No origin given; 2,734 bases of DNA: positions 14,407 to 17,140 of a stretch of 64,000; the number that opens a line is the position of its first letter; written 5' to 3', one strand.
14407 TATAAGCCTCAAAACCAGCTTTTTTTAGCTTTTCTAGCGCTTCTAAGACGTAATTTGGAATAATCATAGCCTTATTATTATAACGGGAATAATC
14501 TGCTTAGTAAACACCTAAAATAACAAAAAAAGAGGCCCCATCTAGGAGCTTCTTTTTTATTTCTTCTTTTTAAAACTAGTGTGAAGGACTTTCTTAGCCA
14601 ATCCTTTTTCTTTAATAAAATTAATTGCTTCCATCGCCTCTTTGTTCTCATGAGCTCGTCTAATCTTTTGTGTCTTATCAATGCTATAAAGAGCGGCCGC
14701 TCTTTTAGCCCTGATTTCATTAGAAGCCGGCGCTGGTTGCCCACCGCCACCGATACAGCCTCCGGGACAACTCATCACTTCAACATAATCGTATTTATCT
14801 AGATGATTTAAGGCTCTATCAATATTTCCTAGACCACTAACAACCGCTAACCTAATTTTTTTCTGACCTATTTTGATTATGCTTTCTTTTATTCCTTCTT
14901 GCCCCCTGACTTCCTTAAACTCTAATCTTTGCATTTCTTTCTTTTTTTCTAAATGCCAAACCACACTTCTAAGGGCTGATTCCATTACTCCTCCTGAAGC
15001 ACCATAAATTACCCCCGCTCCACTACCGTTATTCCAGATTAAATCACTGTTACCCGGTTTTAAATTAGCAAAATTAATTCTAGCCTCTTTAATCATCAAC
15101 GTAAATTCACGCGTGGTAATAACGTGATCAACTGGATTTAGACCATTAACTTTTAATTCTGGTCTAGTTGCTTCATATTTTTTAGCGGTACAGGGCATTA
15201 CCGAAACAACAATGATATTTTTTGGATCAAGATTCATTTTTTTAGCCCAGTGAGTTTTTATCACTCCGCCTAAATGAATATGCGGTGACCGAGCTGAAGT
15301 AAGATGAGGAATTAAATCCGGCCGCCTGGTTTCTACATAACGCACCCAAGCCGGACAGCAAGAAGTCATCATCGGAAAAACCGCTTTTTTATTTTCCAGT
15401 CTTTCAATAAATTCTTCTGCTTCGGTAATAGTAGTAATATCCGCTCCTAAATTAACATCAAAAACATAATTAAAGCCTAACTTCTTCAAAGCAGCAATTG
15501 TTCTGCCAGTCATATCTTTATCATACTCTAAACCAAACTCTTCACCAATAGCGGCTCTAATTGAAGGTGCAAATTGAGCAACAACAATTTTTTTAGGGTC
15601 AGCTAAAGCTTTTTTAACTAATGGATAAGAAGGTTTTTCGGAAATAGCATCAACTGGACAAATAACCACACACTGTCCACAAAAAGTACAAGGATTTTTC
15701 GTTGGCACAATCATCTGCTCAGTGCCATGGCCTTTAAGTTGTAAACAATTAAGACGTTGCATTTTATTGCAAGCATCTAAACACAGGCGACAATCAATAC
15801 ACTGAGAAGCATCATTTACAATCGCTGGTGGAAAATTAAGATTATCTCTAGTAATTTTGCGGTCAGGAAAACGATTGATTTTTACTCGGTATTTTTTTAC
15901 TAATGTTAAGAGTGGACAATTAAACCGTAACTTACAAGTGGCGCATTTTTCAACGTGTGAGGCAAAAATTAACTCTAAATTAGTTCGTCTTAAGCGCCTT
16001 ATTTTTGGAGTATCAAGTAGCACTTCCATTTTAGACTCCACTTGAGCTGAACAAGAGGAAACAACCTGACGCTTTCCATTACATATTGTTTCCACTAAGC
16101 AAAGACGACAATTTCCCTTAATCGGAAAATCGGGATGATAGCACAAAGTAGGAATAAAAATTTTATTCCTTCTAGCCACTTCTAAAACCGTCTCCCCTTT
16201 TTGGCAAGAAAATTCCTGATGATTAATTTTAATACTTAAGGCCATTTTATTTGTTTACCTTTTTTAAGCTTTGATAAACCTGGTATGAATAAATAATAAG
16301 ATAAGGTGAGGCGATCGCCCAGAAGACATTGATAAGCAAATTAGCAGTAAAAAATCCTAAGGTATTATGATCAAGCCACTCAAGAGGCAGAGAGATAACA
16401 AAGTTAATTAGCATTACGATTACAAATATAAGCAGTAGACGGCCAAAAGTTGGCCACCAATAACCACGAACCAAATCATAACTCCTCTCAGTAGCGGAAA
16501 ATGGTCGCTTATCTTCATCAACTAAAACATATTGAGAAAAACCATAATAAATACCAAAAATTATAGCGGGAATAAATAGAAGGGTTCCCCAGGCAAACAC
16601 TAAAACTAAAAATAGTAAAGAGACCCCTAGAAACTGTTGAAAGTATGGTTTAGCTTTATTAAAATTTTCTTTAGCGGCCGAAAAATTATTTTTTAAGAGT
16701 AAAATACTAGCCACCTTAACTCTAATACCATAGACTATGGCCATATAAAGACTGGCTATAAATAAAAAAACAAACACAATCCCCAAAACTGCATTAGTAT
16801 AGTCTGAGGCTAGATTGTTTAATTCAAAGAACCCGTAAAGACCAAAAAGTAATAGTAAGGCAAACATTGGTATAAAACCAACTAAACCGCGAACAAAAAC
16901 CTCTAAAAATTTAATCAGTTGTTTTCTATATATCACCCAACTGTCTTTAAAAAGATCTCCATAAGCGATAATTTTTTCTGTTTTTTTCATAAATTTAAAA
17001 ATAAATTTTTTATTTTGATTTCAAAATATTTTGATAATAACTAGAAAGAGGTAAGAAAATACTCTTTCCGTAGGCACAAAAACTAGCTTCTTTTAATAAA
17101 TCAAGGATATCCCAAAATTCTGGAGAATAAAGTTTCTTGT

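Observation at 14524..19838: Self-contained five-gene unit joining GAPDH to an [FeFe]-hydrogenase module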

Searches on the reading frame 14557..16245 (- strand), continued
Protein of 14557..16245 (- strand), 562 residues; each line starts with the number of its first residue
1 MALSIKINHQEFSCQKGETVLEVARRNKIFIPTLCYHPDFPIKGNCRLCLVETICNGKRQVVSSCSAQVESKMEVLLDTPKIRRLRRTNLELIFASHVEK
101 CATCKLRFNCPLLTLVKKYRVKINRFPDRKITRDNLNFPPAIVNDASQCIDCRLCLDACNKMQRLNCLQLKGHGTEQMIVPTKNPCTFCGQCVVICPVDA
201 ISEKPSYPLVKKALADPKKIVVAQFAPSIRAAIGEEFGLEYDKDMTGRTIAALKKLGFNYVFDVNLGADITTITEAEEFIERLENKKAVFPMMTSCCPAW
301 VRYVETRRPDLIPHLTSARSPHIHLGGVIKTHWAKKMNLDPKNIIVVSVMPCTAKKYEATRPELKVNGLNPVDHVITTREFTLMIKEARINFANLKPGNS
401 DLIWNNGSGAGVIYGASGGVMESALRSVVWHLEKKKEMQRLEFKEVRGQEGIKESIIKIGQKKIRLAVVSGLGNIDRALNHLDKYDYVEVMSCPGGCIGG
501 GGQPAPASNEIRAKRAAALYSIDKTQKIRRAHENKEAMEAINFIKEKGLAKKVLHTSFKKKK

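Call 61: find_encoding_contigs(protein=P0264, flank=6000, max_places=1)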
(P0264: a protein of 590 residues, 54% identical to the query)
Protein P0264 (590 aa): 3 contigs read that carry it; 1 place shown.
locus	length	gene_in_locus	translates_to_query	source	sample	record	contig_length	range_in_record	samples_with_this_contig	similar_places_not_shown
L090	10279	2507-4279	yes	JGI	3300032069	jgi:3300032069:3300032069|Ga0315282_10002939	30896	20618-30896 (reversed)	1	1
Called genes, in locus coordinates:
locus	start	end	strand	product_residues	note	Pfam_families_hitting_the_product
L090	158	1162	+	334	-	PF00044:Gp_dh_N, PF02800:Gp_dh_C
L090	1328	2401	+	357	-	PF01512:Complex1_51K, PF10589:NADH_4Fe-4S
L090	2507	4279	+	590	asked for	PF13510:Fer2_4, PF13187:Fer4_9 (faint), PF10588:NADH-G_4Fe-4S_3 (weak), PF13237:Fer4_10 (faint), PF12838:Fer4_7 (weak), PF13534:Fer4_17 (weak), PF02906:Fe_hyd_lg_C, PF02256:Fe_hyd_SSU, +2 more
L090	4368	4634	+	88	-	PF21699:TM1266-like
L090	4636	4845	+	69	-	PF12838:Fer4_7 (weak), PF13187:Fer4_9 (weak), PF00037:Fer4, PF12797:Fer4_2 (weak), PF12837:Fer4_6 (weak)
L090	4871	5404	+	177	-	-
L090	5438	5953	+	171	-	PF13489:Methyltransf_23, PF06325:PrmA (weak), PF13847:Methyltransf_31 (weak), PF13649:Methyltransf_25 (weak)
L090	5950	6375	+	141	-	PF00293:NUDIX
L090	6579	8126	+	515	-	PF01743:PolyA_pol, PF12627:PolyA_pol_RNAbd, PF01966:HD, PF13735:tRNA_NucTran2_2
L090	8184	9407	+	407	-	-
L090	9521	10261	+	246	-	-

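Call 62: find_encoding_contigs(protein=P0259, flank=6000, max_places=1)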
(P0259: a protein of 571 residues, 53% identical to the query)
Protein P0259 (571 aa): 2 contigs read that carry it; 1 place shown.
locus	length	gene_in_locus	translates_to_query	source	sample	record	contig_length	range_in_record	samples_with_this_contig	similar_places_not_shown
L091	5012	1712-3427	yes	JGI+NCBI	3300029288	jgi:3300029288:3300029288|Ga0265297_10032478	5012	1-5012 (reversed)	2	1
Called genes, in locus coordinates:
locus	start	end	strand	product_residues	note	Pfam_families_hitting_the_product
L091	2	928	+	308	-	PF01512:Complex1_51K, PF10589:NADH_4Fe-4S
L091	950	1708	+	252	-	PF06790:UPF0259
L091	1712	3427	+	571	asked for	PF13510:Fer2_4, PF10588:NADH-G_4Fe-4S_3, PF12838:Fer4_7 (weak), PF02906:Fe_hyd_lg_C, PF02256:Fe_hyd_SSU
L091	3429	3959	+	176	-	-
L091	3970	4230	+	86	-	PF21699:TM1266-like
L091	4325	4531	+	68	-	-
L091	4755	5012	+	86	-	?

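Call 67: search_protein_families(library=ncbifam, proteins=[L090:4368-4634:+, L090:4871-5404:+, L090:4636-4845:+], max_evalue=0.001)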
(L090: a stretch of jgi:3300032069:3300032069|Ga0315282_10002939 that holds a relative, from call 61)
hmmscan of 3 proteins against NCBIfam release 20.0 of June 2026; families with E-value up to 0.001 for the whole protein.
L090:4368-4634:+ (88 aa): 2 families
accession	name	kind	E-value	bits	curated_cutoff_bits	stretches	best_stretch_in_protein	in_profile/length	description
TIGR03959.1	hyd_TM1266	equivalog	2.5e-14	52.8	60.8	1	7-85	2-75/76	TM1266 family iron-only hydrogenase system putative regulator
NF052672.1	CPF_0552_fam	subfamily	2.1e-13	49.9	85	1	10-83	4-77/80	CPF_0552 family protein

L090:4871-5404:+ (177 aa): 0 families

L090:4636-4845:+ (69 aa): 21 families
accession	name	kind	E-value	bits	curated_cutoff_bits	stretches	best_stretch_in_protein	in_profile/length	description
NF007658.0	PRK10330.1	equivalog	2.8e-08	33.4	260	1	20-67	57-105/181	electron transport protein HydN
TIGR04105.1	FeFe_hydrog_B1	subfamily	1.2e-07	30.8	450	1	9-67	101-160/462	monomeric [FeFe] hydrogenase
NF058577.1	FdxA_fam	equivalog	1.3e-06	28.5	65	1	25-65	11-52/52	4Fe-4S ferredoxin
NF041836.1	rnfB_Methano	equivalog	8.2e-06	25.4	445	1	13-68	211-264/265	Rnf electron transport complex subunit RnfB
NF009408.0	PRK12769.1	equivalog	1.4e-05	23.5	1003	1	20-68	55-104/659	formate-dependent uric acid utilization protein AegA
NF005503.0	PRK07118.1-2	equivalog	2.3e-05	23.8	252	1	14-67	134-185/292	RnfABCDGE type electron transport complex subunit B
NF045797.1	DsrO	equivalog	3.2e-05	23.5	200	1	5-68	87-152/235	sulfate reduction electron transfer complex DsrMKJOP subunit DsrO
NF005505.0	PRK07118.1-4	equivalog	3.2e-05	23.5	378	1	14-68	212-264/265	Fe-S cluster domain-containing protein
NF038355.1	FDH3_beta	equivalog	0.0002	21.4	240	1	17-65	50-100/180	formate dehydrogenase FDH3 subunit beta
TIGR03224.1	benzo_boxA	equivalog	0.00022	20.3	459.2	1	25-66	14-56/411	benzoyl-CoA 2,3-epoxidase subunit BoxA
NF041715.1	arsenate_red_ArrB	equivalog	0.00029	20.5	450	1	19-68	55-106/233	arsenate respiratory reductase iron-sulfur subunit ArrB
TIGR02951.1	DMSO_dmsB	equivalog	0.0003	20.8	214.1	1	21-66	64-112/161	DMSO/selenate family reductase complex B subunit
NF048010.1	SfplDhtActHpsHDes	equivalog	0.00033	19.6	430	1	18-67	55-106/298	(2S)-3-sulfopropanediol dehydratase activating enzyme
NF045766.1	PhenlGlyoxDHPadI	equivalog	0.0004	19.2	700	1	10-68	49-105/443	NADH-dependent phenylglyoxylate dehydrogenase subunit beta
NF045874.1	Vhu_polyferre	exception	0.00045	19.1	600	1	15-66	124-174/381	F420-non-reducing hydrogenase associated-polyferredoxin VhuB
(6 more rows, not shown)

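Call 74: search_protein_families(library=pfam, proteins=[L090:4871-5404:+], max_evalue=0.01)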
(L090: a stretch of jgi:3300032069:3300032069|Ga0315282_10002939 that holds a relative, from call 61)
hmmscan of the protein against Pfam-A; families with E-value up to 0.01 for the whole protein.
L090:4871-5404:+ (177 aa): 1 family
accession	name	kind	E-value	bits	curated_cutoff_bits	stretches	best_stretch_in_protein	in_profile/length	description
PF12822.12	ECF_trnsprt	-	0.00022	21.7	30.7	1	23-169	9-163/169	ECF transporter, substrate-specific component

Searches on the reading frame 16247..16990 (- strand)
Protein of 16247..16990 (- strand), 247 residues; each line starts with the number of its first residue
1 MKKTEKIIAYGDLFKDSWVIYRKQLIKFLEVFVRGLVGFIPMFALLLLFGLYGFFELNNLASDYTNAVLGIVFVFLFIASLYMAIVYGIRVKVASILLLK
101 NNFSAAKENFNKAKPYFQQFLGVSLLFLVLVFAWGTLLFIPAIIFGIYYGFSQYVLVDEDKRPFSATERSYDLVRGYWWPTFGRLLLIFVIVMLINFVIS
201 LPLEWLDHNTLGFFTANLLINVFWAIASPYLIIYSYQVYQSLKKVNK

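Call 3: search_protein_families(library=pfam, proteins=[window:16247-16990:-], max_evalue=0.01)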
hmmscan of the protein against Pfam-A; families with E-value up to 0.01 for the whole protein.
window:16247-16990:- (247 aa): 0 families

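Call 4: search_protein_families(library=ncbifam, proteins=[window:16247-16990:-], max_evalue=0.01)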
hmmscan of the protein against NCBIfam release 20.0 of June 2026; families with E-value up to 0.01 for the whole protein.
window:16247-16990:- (247 aa): 0 families

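Call 10: find_homologous_proteins(query=window:16247-16990:-)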
Query window:16247-16990:- (247 aa): 54 proteins with E <= 0.001 among 1910 candidates.
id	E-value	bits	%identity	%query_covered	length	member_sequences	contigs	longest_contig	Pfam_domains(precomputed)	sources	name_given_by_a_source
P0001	5.9e-144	496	94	100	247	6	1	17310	PF06790.18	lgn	-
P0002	1.9e-94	334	64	100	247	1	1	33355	PF10110.15,PF25231.2,PF06790.18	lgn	-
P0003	3.2e-87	311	61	100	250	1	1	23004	PF25231.2,PF06790.18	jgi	jgi:hypothetical protein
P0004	9.6e-86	306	61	100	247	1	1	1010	PF10110.15,PF25231.2,PF06790.18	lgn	-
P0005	2.4e-85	304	60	100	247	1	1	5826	PF10110.15,PF06790.18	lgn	-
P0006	1.2e-84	302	56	100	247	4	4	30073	PF06790.18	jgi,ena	-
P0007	6.0e-84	300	58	100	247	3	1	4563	PF06790.18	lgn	-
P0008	3.6e-83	297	60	96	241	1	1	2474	PF25231.2,PF06790.18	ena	-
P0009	4.8e-82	294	58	100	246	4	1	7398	PF25231.2,PF06790.18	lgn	-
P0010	4.4e-81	290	58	96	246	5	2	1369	PF25231.2,PF06790.18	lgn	-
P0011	7.9e-81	290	55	100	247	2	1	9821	PF06790.18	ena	-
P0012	9.3e-81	289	55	100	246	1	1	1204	PF25231.2,PF06790.18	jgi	jgi:hypothetical protein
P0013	1.3e-78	282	57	100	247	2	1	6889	PF25231.2,PF06790.18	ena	-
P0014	2.9e-78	281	58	100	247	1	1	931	PF10110.15,PF25231.2,PF06790.18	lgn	-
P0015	3.9e-78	281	57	96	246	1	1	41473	PF25231.2,PF06790.18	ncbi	-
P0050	3.4e-34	137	34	98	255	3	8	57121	PF25231.2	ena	-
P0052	4.2e-18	84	32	99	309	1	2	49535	PF06790.18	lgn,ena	-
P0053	2.6e-11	62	26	98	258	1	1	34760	PF25231.2,PF06790.18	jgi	jgi:hypothetical protein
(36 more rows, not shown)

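Call 40: search_protein_families(library=pfam, alignment_id=A2, max_evalue=0.1)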
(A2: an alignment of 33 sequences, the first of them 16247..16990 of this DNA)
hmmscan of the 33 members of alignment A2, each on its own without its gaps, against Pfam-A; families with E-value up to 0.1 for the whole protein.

A. member 1, window:16247-16990:- (247 aa): 2 families
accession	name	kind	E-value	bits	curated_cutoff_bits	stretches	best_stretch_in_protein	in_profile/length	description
PF06790.16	UPF0259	-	0.014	15.7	31.4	1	98-239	112-246/248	Uncharacterised protein family (UPF0259)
PF08285.16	DPM3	-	0.037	14.7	25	1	1-57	1-56/90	Dolichol-phosphate mannosyltransferase subunit 3 (DPM3)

B. families by the number of members that match (of 33 scanned): 13 families
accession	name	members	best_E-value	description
PF10110.14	GPDPase_memb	15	3.8e-07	Membrane domain of glycerophosphoryl diester phosphodiesterase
PF06790.16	UPF0259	11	6.5e-06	Uncharacterised protein family (UPF0259)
PF25231.1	DUF7847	4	0.00054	Domain of unknown function (DUF7847)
PF01219.24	DAGK_prokar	3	0.03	Prokaryotic diacylglycerol kinase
PF06161.16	DUF975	1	0.00022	Protein of unknown function (DUF975)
PF19579.4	FtsL_2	1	0.0027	Bacteriodetes cell division protein (FtsL-like)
PF13197.11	DUF4013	1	0.0058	Protein of unknown function (DUF4013)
PF13493.11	DUF4118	1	0.013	Domain of unknown function (DUF4118)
PF19804.4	DUF6287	1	0.014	Domain of unknown function (DUF6287)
PF01899.21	MNHE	1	0.016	Na+/H+ ion antiporter subunit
PF08285.16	DPM3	1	0.037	Dolichol-phosphate mannosyltransferase subunit 3 (DPM3)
PF11157.13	DUF2937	1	0.039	Protein of unknown function (DUF2937)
PF24225.1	DUF7441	1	0.068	Domain of unknown function (DUF7441)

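Call 47: predict_structure(alignment_id=A2)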
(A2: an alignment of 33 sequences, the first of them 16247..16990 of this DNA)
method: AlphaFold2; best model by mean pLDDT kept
length: 247 residues; sequences in the alignment: 33
mean_pLDDT: 91.9   pTM: 0.84
mean pLDDT of the five models: 91.9, 91.8, 91.7, 91.6, 91.5
residues with pLDDT >= 90: 206; 70-90: 35; 50-70: 3; < 50: 3
segments of 3 or more residues with pLDDT < 50: 1-3
pLDDT, mean of each block of 10 residues (from residue 1): 67 94 95 94 94 90 93 96 95 96 94 94 92 89 91 95 93 92 94 94 88 91 94 96 85
secondary structure, 60 per line:
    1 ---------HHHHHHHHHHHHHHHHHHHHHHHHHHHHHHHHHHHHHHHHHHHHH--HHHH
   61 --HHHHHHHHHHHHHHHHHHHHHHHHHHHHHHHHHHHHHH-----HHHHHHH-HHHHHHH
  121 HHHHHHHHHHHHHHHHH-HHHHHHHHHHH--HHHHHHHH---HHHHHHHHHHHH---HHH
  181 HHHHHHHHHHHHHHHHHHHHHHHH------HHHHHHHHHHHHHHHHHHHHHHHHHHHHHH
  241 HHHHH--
elements in order: H10-54 H57-60 H63-100 H106-112 H114-137 H139-149 H152-159 H163-174 H178-204 H211-245

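Call 56: find_encoding_contigs(protein=P0053, flank=5000, max_places=1)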
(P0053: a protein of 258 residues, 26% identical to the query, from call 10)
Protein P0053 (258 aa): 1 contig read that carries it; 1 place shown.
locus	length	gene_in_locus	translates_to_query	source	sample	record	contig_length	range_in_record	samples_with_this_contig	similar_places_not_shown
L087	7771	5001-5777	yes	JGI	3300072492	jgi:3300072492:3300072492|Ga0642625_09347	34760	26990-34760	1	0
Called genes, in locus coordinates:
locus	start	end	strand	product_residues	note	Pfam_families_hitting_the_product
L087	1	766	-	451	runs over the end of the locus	PF01406:tRNA-synt_1e, PF09334:tRNA-synt_1g (weak), PF23493:CysS_C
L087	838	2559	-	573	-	PF00999:Na_H_Exchanger, PF02254:TrkA_N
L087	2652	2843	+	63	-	-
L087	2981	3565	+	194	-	PF00406:ADK, PF13207:AAA_17, PF13238:AAA_18 (weak)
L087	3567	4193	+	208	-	PF00406:ADK, PF13207:AAA_17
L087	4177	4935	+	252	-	PF00557:Peptidase_M24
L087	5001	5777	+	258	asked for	PF25231:DUF7847 (faint), PF06790:UPF0259 (weak)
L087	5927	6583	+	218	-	-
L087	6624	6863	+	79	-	-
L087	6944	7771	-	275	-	?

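Call 57: find_encoding_contigs(protein=P0052, flank=5000, max_places=1)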
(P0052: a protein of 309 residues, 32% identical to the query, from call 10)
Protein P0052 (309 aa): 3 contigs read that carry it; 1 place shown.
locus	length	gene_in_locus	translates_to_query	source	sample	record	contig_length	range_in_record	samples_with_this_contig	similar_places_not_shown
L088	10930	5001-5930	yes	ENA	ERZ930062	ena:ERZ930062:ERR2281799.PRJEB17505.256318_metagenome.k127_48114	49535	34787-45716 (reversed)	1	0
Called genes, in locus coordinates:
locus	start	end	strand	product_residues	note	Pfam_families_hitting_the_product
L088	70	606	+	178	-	-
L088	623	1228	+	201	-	-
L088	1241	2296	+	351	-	PF00404:Dockerin_1 (weak)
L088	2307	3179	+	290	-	-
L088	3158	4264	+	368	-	PF19077:Big_13 (faint)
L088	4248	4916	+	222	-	-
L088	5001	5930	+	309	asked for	PF06790:UPF0259 (weak)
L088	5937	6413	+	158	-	PF01988:VIT1 (weak)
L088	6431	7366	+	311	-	PF18920:DUF5671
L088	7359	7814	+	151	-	PF02870:Methyltransf_1N, PF01035:DNA_binding_1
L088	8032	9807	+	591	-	PF01807:Zn_ribbon_DnaG, PF08275:DNAG_N, PF01751:Toprim, PF13155:Toprim_2, PF13362:Toprim_3 (weak), PF13662:Toprim_4, PF10410:DnaB_bind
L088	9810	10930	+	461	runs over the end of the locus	PF00140:Sigma70_r1_2, PF04542:Sigma70_r2, PF04539:Sigma70_r3, PF04545:Sigma70_r4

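Call 58: find_encoding_contigs(protein=P0050, flank=5000, max_places=1)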
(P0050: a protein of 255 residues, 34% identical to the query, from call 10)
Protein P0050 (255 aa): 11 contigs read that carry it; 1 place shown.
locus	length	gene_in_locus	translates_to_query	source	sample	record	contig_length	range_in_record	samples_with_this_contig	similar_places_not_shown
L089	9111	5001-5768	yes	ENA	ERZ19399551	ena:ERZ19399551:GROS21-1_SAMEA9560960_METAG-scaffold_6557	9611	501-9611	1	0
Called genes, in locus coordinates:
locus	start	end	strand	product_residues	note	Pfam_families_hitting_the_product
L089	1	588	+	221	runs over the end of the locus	PF00318:Ribosomal_S2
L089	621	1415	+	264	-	PF00889:EF_TS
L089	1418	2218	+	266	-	PF04468:PSP1, PF28472:PSP1_3rd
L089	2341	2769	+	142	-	-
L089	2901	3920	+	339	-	PF00044:Gp_dh_N, PF02800:Gp_dh_C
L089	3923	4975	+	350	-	PF01512:Complex1_51K, PF10589:NADH_4Fe-4S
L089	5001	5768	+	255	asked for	PF25231:DUF7847 (weak)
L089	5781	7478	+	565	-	PF13510:Fer2_4, PF13237:Fer4_10 (faint), PF12838:Fer4_7 (weak), PF14697:Fer4_21 (weak), PF02906:Fe_hyd_lg_C, PF02256:Fe_hyd_SSU (weak)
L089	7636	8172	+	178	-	-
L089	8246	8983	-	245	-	PF04402:SIMPL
